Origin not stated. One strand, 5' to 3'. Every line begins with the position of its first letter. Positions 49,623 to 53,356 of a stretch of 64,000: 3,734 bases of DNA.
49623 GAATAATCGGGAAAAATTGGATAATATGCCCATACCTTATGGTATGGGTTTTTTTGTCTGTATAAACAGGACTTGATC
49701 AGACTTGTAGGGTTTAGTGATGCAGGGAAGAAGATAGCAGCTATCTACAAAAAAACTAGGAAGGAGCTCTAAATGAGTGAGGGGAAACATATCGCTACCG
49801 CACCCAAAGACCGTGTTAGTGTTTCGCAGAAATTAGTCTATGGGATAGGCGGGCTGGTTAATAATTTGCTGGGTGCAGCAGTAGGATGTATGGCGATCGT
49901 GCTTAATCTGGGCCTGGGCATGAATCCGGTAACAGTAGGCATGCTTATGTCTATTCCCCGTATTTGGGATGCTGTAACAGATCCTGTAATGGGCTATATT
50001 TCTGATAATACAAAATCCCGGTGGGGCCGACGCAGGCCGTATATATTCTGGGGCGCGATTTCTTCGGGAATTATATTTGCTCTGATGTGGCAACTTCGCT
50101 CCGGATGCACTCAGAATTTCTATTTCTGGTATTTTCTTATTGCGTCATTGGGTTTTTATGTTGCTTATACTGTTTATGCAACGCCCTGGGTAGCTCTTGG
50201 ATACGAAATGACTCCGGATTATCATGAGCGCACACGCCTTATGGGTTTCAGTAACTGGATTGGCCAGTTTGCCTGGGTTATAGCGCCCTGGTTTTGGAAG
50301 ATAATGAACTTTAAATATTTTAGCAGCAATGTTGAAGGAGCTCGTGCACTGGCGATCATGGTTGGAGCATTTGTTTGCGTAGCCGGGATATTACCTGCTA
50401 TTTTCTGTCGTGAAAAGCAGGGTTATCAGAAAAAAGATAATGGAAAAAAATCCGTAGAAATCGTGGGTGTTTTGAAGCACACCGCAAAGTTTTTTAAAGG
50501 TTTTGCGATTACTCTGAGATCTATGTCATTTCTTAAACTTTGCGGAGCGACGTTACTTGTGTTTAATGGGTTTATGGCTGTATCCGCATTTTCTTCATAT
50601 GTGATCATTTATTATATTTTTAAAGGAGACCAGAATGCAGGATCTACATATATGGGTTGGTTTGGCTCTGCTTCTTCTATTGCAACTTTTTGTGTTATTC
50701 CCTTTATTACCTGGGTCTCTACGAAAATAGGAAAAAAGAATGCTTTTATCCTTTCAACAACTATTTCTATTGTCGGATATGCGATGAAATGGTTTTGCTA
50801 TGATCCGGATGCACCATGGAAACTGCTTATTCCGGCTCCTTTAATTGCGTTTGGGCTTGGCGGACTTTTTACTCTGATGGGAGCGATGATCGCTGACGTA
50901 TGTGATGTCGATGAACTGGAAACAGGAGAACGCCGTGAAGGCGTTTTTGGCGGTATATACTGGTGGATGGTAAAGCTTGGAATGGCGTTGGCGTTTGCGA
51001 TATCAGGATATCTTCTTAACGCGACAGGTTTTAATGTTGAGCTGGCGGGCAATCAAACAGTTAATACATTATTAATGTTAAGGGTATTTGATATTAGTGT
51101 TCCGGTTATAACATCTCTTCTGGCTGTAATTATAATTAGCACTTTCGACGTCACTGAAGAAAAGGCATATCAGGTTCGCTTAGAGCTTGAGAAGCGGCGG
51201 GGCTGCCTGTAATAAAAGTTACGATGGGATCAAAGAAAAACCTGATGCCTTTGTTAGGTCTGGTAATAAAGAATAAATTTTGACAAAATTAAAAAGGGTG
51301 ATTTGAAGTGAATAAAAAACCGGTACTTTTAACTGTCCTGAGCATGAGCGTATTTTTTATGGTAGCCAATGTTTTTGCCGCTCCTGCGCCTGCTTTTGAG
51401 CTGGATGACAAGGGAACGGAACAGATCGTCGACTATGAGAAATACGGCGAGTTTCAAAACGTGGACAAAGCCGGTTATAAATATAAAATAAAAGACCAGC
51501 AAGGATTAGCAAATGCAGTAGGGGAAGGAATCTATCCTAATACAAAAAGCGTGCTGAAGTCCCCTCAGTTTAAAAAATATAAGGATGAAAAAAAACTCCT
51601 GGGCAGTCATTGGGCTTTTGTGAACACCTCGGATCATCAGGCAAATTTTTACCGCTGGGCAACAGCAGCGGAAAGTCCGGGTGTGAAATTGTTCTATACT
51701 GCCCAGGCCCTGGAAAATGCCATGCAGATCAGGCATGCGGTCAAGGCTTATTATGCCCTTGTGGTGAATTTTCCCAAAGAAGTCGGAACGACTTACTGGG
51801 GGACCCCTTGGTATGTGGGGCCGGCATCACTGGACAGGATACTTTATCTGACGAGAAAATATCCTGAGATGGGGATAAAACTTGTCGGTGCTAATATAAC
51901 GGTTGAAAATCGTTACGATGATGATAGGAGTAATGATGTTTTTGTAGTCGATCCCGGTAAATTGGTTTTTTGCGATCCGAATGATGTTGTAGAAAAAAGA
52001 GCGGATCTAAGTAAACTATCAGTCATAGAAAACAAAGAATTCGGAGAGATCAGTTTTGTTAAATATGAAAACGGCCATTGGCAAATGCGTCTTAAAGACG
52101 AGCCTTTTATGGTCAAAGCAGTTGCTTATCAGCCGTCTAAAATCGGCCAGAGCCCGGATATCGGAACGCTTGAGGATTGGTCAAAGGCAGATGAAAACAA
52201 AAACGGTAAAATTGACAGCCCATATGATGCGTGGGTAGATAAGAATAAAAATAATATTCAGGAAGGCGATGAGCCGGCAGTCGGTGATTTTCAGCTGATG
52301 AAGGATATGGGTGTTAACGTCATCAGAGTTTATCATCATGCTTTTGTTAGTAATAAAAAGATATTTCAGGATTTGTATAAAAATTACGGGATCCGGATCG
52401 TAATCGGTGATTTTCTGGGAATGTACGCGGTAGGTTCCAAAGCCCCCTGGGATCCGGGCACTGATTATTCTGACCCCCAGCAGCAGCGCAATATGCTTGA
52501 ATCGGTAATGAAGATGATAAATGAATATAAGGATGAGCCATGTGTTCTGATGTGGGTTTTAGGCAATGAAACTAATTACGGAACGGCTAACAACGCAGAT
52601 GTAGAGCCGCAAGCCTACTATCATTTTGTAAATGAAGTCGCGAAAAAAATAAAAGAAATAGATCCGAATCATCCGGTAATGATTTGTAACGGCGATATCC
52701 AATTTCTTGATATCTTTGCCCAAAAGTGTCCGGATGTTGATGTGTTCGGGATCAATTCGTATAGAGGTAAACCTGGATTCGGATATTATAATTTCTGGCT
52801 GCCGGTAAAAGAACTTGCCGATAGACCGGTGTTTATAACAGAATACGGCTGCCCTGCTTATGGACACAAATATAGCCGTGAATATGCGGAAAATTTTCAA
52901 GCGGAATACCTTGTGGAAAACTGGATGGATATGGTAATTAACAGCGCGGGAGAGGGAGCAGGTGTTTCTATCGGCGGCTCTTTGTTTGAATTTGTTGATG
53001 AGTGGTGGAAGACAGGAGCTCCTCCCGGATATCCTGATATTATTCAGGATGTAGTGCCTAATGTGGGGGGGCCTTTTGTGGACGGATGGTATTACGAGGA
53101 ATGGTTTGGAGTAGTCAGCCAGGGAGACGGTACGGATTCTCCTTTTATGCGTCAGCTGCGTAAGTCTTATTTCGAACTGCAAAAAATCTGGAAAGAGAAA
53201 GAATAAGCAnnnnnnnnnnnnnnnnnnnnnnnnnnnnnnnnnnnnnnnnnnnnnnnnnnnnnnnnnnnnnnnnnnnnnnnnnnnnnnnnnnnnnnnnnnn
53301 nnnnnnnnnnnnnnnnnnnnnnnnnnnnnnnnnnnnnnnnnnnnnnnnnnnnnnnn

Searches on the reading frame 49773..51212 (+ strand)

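Call 49: search_protein_families(library=pfam, proteins=[window:49773-51212:+], max_evalue=0.001)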
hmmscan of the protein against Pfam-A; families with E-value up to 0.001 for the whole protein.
window:49773-51212:+ (479 aa): 4 families
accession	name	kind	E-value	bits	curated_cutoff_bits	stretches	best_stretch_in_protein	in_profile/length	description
PF13347.12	MFS_2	-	1.6e-63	215.2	27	1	23-462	2-427/427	MFS/sugar transport protein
PF07690.21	MFS_1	-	1.7e-31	109.9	33.4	2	29-407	11-346/347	Major Facilitator Superfamily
PF03209.21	PUCC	-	2.3e-05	24.1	21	1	47-147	9-117/401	PUCC protein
PF00083.30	Sugar_tr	-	2.8e-05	23.6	22.3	1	268-416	19-162/452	Sugar (and other) transporter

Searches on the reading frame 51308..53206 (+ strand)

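Call 49: search_protein_families(library=pfam, proteins=[window:51308-53206:+], max_evalue=0.001)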
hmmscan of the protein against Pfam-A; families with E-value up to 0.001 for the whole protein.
window:51308-53206:+ (632 aa): 3 families
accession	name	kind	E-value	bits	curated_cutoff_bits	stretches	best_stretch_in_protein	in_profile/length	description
PF02836.23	Glyco_hydro_2_C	-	1.5e-13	51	21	1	325-546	39-249/302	Glycosyl hydrolases family 2, TIM barrel domain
PF03198.20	Glyco_hydro_72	-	1.3e-08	34.9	25.9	1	262-525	23-259/314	Glucanosyltransferase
PF11790.14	Glyco_hydro_cc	-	0.00048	20.2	21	1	402-534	56-192/237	Glycosyl hydrolase catalytic core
